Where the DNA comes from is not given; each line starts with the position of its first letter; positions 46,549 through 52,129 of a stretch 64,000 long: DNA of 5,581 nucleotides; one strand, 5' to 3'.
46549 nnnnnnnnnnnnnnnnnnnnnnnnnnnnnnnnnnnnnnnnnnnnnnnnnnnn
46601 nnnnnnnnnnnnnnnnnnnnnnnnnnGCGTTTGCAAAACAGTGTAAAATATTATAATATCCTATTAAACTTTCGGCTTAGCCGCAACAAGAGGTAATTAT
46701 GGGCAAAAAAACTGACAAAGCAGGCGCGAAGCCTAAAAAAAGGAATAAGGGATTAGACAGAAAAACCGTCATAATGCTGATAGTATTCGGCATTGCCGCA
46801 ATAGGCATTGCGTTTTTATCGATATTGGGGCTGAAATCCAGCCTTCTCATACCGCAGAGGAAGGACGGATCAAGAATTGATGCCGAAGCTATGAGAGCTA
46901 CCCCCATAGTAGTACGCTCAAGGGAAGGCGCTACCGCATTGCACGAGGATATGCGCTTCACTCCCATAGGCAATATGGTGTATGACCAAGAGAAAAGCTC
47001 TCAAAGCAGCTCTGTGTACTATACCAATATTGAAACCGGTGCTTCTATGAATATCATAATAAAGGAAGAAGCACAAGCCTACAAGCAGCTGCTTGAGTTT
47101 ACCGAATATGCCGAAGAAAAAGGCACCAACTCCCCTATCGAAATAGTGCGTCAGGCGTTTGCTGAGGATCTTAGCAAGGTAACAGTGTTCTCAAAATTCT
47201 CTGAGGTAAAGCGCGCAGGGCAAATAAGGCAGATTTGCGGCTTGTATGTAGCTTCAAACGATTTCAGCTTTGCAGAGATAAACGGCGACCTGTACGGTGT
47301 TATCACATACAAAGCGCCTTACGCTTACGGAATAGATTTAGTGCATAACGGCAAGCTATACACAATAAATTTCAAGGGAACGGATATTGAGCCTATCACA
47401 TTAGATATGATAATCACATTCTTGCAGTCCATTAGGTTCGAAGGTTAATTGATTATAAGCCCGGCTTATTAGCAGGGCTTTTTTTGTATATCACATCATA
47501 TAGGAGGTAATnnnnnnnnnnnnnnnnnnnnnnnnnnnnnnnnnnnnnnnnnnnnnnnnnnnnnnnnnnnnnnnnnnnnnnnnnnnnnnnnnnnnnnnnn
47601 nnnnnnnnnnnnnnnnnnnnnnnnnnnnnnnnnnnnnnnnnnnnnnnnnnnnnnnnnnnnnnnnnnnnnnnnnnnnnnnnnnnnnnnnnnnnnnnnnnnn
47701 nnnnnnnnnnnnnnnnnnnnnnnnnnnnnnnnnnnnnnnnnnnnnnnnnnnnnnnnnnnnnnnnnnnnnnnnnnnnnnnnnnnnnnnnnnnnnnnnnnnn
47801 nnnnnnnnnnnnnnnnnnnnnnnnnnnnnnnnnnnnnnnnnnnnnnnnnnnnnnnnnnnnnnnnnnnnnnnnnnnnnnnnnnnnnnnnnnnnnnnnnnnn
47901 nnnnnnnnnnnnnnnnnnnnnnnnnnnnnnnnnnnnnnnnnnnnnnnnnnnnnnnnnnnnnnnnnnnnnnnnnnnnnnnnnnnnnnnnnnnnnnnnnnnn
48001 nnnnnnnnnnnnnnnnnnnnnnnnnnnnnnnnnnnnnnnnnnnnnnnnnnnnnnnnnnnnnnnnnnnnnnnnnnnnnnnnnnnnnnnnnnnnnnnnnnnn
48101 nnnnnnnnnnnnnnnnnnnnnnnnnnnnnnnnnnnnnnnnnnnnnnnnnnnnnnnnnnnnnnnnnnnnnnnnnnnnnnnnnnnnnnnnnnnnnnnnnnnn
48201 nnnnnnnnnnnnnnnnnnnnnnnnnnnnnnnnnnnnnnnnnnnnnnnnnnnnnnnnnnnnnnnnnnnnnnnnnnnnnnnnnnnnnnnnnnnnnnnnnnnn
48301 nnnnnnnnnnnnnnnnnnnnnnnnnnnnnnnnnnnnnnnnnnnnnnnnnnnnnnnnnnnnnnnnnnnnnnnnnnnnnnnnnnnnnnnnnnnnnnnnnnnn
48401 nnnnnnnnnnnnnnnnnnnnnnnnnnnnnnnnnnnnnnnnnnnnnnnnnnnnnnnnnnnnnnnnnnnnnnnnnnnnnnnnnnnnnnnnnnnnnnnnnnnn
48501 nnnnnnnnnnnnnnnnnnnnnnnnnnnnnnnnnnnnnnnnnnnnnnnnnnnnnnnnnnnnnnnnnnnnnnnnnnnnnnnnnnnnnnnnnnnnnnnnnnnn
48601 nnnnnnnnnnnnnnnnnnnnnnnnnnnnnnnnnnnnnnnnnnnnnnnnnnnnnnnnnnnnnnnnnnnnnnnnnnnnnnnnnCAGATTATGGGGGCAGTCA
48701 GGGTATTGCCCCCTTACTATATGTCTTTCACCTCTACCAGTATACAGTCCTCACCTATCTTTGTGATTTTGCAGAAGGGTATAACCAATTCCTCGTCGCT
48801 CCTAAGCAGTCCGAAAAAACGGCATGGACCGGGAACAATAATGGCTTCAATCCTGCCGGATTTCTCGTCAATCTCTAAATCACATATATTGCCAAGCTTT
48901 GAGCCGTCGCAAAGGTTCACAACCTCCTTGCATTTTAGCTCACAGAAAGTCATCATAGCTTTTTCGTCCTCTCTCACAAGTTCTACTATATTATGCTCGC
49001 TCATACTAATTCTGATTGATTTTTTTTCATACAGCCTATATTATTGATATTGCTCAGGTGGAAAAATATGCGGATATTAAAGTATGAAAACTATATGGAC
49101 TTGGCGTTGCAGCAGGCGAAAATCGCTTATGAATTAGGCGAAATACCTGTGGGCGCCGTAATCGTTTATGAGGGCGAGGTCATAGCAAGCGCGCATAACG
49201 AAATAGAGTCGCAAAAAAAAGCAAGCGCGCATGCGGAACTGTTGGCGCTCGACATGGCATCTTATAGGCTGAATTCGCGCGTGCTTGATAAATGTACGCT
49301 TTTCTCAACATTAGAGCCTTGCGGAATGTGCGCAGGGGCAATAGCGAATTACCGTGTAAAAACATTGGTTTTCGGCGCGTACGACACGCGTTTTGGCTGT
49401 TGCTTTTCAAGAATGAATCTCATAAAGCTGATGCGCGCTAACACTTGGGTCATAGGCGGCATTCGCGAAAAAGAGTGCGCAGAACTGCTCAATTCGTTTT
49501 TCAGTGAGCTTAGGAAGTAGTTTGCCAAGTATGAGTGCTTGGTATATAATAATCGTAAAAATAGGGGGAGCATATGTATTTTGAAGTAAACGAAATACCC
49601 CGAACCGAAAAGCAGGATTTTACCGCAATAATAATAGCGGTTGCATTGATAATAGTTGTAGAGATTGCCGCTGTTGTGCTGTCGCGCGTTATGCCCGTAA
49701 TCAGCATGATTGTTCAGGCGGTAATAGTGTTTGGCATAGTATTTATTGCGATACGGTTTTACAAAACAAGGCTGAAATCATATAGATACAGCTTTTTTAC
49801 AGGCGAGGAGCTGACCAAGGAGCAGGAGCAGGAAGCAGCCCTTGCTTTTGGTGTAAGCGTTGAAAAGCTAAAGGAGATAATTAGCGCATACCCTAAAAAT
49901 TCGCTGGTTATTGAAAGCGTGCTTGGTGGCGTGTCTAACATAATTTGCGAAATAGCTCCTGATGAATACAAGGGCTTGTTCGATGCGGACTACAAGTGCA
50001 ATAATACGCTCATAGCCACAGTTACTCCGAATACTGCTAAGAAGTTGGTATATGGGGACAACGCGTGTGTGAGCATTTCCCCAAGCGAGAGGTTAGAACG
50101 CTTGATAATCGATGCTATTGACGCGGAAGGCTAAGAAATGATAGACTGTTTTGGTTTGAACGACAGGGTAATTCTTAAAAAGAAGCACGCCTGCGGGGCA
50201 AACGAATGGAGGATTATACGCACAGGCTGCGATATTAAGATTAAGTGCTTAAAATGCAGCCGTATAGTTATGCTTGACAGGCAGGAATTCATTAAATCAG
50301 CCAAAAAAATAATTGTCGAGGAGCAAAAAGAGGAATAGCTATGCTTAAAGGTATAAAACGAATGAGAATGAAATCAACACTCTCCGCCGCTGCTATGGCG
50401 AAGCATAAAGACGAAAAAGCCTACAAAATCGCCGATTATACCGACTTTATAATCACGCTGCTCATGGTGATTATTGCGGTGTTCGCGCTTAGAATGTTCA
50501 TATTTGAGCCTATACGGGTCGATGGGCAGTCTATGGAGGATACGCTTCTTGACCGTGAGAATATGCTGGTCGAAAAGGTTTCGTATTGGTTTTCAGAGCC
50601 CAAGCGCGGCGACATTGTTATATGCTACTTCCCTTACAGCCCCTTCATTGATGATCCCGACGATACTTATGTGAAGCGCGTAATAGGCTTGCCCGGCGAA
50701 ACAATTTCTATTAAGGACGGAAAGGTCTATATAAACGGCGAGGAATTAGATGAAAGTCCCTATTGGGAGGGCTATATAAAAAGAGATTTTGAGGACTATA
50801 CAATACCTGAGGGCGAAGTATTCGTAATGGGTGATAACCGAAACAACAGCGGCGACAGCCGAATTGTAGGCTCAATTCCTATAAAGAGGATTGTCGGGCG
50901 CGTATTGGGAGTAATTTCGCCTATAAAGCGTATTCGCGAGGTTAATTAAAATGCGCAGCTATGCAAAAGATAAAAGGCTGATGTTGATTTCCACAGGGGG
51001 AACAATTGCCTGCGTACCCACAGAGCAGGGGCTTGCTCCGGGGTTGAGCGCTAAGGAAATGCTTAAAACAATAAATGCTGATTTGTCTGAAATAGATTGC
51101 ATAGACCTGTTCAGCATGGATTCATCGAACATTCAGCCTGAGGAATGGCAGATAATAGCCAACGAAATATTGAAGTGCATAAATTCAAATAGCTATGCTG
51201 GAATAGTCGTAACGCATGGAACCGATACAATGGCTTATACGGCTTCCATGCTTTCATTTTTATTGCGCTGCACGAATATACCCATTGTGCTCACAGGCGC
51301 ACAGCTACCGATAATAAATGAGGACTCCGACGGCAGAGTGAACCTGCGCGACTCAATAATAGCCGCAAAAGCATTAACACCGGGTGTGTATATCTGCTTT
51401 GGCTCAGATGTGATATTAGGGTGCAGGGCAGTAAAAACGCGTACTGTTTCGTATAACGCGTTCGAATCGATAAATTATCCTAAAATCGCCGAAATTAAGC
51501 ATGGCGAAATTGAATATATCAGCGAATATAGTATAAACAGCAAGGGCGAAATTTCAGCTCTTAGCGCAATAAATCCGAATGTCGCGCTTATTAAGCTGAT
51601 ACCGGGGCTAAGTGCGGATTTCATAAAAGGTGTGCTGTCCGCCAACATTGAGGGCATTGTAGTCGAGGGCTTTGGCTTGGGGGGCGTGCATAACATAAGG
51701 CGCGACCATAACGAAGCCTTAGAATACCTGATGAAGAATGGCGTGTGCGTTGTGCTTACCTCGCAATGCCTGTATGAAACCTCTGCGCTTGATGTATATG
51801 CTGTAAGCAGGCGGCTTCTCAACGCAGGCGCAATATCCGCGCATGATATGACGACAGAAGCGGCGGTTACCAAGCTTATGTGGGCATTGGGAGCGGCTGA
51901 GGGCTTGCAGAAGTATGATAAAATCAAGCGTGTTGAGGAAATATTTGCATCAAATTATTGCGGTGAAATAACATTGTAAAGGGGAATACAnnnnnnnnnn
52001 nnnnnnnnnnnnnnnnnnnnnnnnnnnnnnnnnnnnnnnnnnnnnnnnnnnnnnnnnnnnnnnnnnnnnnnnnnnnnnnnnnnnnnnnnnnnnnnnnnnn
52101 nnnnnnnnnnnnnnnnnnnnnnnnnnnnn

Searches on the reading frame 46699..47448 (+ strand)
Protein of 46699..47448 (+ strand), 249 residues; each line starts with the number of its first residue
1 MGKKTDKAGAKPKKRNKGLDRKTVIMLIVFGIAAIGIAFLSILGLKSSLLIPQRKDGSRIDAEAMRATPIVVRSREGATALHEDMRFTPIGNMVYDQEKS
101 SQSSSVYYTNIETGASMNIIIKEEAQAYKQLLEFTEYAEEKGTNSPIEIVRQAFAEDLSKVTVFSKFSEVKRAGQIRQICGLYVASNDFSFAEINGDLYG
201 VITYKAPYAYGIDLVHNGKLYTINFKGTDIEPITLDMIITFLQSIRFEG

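Call 3: search_protein_families(library=pfam, proteins=[window:46699-47448:+], max_evalue=1)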
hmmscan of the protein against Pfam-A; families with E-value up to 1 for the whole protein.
window:46699-47448:+ (249 aa): 1 family
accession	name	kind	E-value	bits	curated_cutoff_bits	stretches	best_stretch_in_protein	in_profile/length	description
PF09572.16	RE_XamI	-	0.16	11.8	25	1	51-143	54-138/256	XamI restriction endonuclease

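Call 4: search_protein_families(library=ncbifam, proteins=[window:46699-47448:+], max_evalue=1)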
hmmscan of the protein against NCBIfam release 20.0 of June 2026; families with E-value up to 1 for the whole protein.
window:46699-47448:+ (249 aa): 1 family
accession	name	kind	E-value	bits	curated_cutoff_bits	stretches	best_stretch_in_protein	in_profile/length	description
NF004782.0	PRK06128.1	equivalog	0.025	13.6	481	1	159-202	251-294/300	SDR family oxidoreductase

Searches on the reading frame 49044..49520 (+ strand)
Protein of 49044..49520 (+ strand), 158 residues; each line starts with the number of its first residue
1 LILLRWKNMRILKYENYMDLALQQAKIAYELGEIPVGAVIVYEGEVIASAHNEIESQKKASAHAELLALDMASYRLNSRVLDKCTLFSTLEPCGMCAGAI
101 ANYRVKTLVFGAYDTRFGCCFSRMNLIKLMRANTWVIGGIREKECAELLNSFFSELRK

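Call 72: search_protein_families(library=pfam, proteins=[window:49044-49520:+], max_evalue=0.00001)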
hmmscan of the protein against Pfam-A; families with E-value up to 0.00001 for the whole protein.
window:49044-49520:+ (158 aa): 3 families
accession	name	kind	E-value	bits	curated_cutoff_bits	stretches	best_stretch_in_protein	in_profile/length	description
PF14437.12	MafB19-deam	-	1.4e-35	122.7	27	1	15-157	4-142/142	MafB19-like deaminase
PF00383.29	dCMP_cyt_deam_1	-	1e-24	86.8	25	1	14-111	4-101/102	Cytidine and deoxycytidylate deaminase zinc-binding region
PF14439.12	Bd3614-deam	-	1.5e-06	28.6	38.5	1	38-104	13-78/113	Bd3614-like deaminase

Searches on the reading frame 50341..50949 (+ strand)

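Call 72: search_protein_families(library=pfam, proteins=[window:50341-50949:+], max_evalue=0.00001)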
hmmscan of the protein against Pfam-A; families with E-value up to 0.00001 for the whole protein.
window:50341-50949:+ (202 aa): 1 family
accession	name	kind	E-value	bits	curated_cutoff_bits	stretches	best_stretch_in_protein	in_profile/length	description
PF10502.14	Peptidase_S26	-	4.6e-49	167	22.9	1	35-189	3-164/168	Signal peptidase, peptidase S26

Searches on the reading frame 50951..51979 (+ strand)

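Call 72: search_protein_families(library=pfam, proteins=[window:50951-51979:+], max_evalue=0.00001)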
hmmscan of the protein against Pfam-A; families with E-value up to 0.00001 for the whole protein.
window:50951-51979:+ (342 aa): 2 families
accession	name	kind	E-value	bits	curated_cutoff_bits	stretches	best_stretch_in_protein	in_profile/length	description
PF00710.25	Asparaginase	-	5.6e-56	189.6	22.5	1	9-192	1-190/193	Asparaginase, N-terminal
PF17763.6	Asparaginase_C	-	8.3e-31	106.8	34.6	1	210-321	1-109/114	Glutaminase/Asparaginase C-terminal domain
